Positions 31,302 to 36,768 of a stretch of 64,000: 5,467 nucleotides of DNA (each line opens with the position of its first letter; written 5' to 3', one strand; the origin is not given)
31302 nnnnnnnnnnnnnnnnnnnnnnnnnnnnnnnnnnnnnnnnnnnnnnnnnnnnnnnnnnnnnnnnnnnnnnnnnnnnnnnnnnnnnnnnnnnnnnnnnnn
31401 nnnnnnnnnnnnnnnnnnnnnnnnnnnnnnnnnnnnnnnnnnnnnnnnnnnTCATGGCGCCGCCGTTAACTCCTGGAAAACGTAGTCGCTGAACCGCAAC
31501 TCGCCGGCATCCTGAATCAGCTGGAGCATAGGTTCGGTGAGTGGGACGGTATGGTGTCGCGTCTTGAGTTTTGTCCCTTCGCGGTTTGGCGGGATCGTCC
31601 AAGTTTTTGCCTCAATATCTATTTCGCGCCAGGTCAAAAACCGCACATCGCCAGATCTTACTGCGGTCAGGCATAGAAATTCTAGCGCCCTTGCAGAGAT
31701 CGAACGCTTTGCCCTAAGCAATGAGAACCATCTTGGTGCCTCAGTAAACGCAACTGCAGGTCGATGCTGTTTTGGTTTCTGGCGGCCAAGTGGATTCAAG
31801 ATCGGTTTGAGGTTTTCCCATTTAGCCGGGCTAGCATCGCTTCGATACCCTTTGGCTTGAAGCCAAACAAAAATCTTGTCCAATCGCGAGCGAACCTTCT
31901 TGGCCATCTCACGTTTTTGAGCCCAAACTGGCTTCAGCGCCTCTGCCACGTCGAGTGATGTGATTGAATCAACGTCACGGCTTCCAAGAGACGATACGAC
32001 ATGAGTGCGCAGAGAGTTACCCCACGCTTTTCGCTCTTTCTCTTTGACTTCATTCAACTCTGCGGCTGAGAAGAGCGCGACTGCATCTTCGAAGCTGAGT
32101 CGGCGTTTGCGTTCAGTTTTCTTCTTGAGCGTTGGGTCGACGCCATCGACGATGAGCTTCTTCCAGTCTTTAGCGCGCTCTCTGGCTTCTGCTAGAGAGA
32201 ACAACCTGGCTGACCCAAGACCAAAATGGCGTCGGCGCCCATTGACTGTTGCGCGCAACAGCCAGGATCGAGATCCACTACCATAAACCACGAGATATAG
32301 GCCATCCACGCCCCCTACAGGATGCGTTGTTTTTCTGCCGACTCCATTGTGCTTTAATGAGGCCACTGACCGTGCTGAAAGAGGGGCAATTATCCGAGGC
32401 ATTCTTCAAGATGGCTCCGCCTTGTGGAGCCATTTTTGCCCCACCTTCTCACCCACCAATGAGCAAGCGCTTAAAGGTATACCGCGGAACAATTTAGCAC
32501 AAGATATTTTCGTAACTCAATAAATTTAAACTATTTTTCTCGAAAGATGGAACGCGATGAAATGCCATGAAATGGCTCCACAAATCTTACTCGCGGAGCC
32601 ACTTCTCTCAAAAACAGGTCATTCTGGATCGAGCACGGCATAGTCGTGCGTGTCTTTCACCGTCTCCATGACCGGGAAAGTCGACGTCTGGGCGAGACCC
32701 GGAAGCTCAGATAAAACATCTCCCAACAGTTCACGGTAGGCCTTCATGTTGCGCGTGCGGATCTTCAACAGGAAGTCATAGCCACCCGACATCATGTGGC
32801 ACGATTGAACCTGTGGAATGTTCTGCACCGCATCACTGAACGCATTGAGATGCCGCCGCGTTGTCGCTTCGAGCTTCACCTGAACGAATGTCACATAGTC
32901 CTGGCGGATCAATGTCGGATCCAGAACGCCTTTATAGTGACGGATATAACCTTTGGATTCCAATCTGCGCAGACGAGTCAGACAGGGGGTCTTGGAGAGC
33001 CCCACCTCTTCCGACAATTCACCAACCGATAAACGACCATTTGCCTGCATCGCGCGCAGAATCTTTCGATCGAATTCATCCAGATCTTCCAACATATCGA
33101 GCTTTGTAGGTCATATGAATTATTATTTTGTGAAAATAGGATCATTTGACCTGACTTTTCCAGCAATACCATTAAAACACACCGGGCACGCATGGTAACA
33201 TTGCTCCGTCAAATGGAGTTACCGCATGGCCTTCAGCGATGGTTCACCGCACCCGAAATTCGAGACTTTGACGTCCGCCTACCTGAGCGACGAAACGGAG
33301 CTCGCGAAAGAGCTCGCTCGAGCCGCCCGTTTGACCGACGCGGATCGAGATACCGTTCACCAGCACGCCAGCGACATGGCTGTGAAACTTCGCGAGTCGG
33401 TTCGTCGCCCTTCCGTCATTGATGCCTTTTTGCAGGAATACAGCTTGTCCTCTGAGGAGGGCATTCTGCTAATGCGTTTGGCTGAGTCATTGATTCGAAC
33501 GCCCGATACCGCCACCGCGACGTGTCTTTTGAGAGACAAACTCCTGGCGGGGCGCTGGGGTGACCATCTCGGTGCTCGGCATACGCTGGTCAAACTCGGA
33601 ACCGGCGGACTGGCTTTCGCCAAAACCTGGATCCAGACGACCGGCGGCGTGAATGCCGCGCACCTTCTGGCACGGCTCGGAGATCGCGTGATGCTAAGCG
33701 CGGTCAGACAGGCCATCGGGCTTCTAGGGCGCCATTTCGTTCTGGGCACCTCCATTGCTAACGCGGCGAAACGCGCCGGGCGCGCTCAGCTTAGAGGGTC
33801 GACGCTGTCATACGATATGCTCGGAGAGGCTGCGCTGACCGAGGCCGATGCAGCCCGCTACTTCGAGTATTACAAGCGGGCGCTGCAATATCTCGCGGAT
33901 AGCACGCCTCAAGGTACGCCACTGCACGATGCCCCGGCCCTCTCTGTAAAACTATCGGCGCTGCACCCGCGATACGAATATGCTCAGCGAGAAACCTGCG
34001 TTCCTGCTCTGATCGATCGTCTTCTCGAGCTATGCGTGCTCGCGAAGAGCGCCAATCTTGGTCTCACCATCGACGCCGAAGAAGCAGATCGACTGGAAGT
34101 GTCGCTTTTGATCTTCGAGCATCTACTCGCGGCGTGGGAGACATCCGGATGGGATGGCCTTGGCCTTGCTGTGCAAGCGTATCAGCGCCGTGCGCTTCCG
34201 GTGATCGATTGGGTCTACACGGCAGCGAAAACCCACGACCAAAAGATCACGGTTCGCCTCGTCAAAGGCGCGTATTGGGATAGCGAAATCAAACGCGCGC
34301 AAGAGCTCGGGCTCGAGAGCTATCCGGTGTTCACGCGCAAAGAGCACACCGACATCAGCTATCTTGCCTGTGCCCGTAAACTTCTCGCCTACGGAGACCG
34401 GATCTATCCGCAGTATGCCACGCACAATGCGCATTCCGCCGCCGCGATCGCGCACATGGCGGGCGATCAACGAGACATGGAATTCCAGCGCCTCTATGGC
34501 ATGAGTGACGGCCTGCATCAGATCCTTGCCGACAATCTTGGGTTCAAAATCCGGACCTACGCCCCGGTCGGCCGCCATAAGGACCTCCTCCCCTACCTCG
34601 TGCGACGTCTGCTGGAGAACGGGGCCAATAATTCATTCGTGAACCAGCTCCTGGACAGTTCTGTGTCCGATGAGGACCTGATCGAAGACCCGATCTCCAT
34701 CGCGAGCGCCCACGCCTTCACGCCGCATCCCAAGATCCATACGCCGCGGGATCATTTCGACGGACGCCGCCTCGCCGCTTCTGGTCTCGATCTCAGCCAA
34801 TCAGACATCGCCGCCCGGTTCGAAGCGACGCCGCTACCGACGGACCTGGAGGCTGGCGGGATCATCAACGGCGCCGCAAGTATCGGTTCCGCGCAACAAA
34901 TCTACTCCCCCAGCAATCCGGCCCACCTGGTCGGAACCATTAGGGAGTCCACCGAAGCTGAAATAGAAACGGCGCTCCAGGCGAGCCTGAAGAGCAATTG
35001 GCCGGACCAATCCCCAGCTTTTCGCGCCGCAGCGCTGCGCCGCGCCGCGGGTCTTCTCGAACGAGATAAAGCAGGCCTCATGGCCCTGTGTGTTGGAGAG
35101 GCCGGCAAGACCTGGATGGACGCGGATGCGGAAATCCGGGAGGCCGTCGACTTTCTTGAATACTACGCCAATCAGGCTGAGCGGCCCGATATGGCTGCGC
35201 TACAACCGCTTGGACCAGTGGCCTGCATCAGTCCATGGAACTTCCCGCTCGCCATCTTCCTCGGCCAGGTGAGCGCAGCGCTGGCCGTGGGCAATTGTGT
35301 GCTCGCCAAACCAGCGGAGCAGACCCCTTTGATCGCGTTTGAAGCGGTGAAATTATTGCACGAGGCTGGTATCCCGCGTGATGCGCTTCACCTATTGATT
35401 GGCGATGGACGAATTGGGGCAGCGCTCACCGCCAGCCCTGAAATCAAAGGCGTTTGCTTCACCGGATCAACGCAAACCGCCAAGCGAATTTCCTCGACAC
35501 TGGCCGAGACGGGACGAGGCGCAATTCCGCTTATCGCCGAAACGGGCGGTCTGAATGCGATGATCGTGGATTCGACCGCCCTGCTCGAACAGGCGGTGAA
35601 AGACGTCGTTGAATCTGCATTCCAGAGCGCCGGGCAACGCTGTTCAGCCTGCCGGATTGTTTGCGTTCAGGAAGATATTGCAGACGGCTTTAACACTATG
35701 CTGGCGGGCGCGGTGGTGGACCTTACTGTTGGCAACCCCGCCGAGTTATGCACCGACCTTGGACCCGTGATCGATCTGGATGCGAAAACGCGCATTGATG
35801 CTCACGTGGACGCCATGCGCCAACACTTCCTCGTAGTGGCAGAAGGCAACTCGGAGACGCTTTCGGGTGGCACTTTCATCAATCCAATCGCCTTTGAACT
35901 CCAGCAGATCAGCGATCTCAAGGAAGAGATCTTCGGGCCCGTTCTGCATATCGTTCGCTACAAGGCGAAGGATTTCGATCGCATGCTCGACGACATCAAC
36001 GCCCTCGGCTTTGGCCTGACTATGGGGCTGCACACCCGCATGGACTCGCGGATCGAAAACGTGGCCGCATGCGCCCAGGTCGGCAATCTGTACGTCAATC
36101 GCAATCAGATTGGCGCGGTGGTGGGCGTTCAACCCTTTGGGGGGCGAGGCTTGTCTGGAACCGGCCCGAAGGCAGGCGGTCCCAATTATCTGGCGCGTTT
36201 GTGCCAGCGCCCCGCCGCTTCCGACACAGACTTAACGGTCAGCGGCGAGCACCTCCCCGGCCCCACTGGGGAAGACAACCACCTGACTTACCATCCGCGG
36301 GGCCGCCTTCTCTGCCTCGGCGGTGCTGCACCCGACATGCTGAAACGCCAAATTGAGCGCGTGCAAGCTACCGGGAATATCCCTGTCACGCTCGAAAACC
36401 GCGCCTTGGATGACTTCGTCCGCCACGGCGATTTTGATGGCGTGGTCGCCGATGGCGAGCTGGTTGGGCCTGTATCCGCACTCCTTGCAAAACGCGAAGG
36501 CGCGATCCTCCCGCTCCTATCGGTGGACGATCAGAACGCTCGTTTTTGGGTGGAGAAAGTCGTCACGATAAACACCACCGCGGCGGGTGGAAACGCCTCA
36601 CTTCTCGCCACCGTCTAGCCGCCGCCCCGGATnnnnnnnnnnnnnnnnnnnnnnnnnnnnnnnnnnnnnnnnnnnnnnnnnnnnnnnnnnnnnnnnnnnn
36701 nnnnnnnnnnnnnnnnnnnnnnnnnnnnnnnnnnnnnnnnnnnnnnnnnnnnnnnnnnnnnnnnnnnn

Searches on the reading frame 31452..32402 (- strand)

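Call 3: search_protein_families(library=pfam, proteins=[window:31452-32402:-])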
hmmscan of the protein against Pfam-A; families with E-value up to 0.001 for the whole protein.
window:31452-32402:- (316 aa): 3 families
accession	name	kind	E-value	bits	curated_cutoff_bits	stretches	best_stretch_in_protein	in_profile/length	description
PF13356.12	Arm-DNA-bind_3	-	4.3e-16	59.3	27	1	9-96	2-82/83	Arm DNA-binding domain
PF22022.2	Phage_int_M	-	8.6e-16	58.4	27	1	104-196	1-94/96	Phage integrase central domain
PF00589.27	Phage_integrase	-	2.9e-06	27.6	27.1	1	237-309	25-97/172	Phage integrase family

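Call 4: search_protein_families(library=ncbifam, proteins=[window:31452-32402:-])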
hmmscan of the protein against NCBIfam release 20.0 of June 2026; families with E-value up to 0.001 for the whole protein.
window:31452-32402:- (316 aa): 1 family
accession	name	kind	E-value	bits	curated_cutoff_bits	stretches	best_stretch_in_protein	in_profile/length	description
NF007246.0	PRK09692.1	domain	3.2e-17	62.3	434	1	3-296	3-292/413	integrase domain-containing protein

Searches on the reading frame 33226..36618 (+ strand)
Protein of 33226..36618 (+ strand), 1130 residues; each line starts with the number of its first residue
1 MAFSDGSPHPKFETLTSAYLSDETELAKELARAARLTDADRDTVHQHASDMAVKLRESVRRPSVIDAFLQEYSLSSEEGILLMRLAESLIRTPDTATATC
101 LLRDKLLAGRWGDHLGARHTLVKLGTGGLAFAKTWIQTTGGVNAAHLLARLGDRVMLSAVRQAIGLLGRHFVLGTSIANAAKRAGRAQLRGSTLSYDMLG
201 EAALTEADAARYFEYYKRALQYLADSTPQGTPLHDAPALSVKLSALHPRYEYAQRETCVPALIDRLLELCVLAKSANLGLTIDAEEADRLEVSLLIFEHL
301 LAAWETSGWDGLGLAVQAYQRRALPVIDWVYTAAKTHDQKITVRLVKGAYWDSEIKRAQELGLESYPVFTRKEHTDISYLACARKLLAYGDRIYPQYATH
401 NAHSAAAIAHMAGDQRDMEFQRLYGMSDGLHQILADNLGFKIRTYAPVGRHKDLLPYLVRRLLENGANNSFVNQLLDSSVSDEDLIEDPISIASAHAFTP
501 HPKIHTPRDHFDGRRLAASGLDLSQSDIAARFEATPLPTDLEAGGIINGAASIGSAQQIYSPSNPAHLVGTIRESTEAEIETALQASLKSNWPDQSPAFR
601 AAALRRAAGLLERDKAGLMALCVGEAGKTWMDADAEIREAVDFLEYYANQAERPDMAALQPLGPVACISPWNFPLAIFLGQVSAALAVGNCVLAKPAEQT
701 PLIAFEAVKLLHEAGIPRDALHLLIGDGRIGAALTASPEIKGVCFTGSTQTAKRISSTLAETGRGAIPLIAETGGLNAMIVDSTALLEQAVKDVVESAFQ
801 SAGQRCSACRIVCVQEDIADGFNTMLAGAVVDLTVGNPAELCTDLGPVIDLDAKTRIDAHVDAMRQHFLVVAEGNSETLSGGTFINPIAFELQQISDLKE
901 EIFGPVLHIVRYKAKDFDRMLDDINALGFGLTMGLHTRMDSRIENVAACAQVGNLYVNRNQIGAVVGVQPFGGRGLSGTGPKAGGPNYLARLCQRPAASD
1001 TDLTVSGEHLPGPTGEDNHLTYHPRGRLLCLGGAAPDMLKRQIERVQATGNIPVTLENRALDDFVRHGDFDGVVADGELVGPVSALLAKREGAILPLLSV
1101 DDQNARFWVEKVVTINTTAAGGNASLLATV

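Call 3: search_protein_families(library=pfam, proteins=[window:33226-36618:+])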
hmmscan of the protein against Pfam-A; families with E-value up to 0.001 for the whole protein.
window:33226-36618:+ (1130 aa): 4 families
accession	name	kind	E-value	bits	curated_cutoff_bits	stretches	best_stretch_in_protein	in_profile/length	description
PF00171.27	Aldedh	-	3.2e-102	342.9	23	1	558-994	10-457/461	Aldehyde dehydrogenase family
PF01619.24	Pro_dh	-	2e-98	329.8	27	1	181-474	2-278/278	Proline dehydrogenase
PF14850.11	Pro_dh-DNA_bdg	-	6.6e-29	101.1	27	1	65-171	2-112/112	DNA-binding domain of Proline dehydrogenase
PF18327.6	PRODH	-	6.5e-06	26.8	26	1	14-56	6-48/48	Proline utilization A proline dehydrogenase N-terminal domain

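Call 4: search_protein_families(library=ncbifam, proteins=[window:33226-36618:+])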
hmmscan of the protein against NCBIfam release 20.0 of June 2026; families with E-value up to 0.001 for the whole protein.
window:33226-36618:+ (1130 aa): 43 families (the best 25 are shown)
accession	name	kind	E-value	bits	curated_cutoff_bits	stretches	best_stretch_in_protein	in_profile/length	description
NF008869.0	PRK11904.1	equivalog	0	1301.4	747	1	7-999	9-1025/1042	bifunctional proline dehydrogenase/L-glutamate gamma-semialdehyde dehydrogenase PutA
NF008772.0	PRK11809.1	equivalog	0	1168.8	1750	2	14-996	94-1110/1318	trifunctional transcriptional regulator/proline dehydrogenase/L-glutamate gamma-semialdehyde dehydrogenase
TIGR01238.1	D1pyr5carbox3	equivalog_domain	9.1e-184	611.6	485.2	1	513-994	5-497/500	L-glutamate gamma-semialdehyde dehydrogenase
NF002852.0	PRK03137.1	subfamily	1.6e-106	357.1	648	1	554-999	47-511/514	L-glutamate gamma-semialdehyde dehydrogenase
TIGR01237.1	D1pyr5carbox2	equivalog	1.8e-98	330.6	659.65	1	553-994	42-503/511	L-glutamate gamma-semialdehyde dehydrogenase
TIGR01780.1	SSADH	subfamily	2.9e-68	230.8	646.35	1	568-983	9-436/448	succinate-semialdehyde dehydrogenase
NF006916.0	PRK09407.1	equivalog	7.9e-66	222.7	521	1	557-984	36-477/526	succinic semialdehyde dehydrogenase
NF042993.1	AlphKGSA_gudD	equivalog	4.6e-64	216.9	770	1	553-978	17-458/481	alpha-ketoglutaric semialdehyde dehydrogenase GucD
NF010000.0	PRK13473.1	subfamily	3.4e-62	210.6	615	1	552-980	14-453/475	aminobutyraldehyde dehydrogenase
NF006992.0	PRK09457.1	subfamily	1.1e-61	209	514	1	547-999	5-468/487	succinylglutamate-semialdehyde dehydrogenase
NF009725.0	PRK13252.1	equivalog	3e-60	204.1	593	1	547-983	11-463/488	betaine-aldehyde dehydrogenase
TIGR01804.1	BADH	equivalog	1.1e-59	202.2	668.6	1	557-982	15-454/467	betaine-aldehyde dehydrogenase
NF052305.1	DioxValDhHalo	equivalog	8.1e-59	199.8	750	1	553-975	18-455/483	2,5-dioxovalerate dehydrogenase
TIGR01236.1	D1pyr5carbox1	equivalog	6.2e-57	193.4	613.6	1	546-994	35-513/533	L-glutamate gamma-semialdehyde dehydrogenase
TIGR03240.1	arg_catab_astD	equivalog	1.1e-55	189.4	579.3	1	547-999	3-466/484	succinylglutamate-semialdehyde dehydrogenase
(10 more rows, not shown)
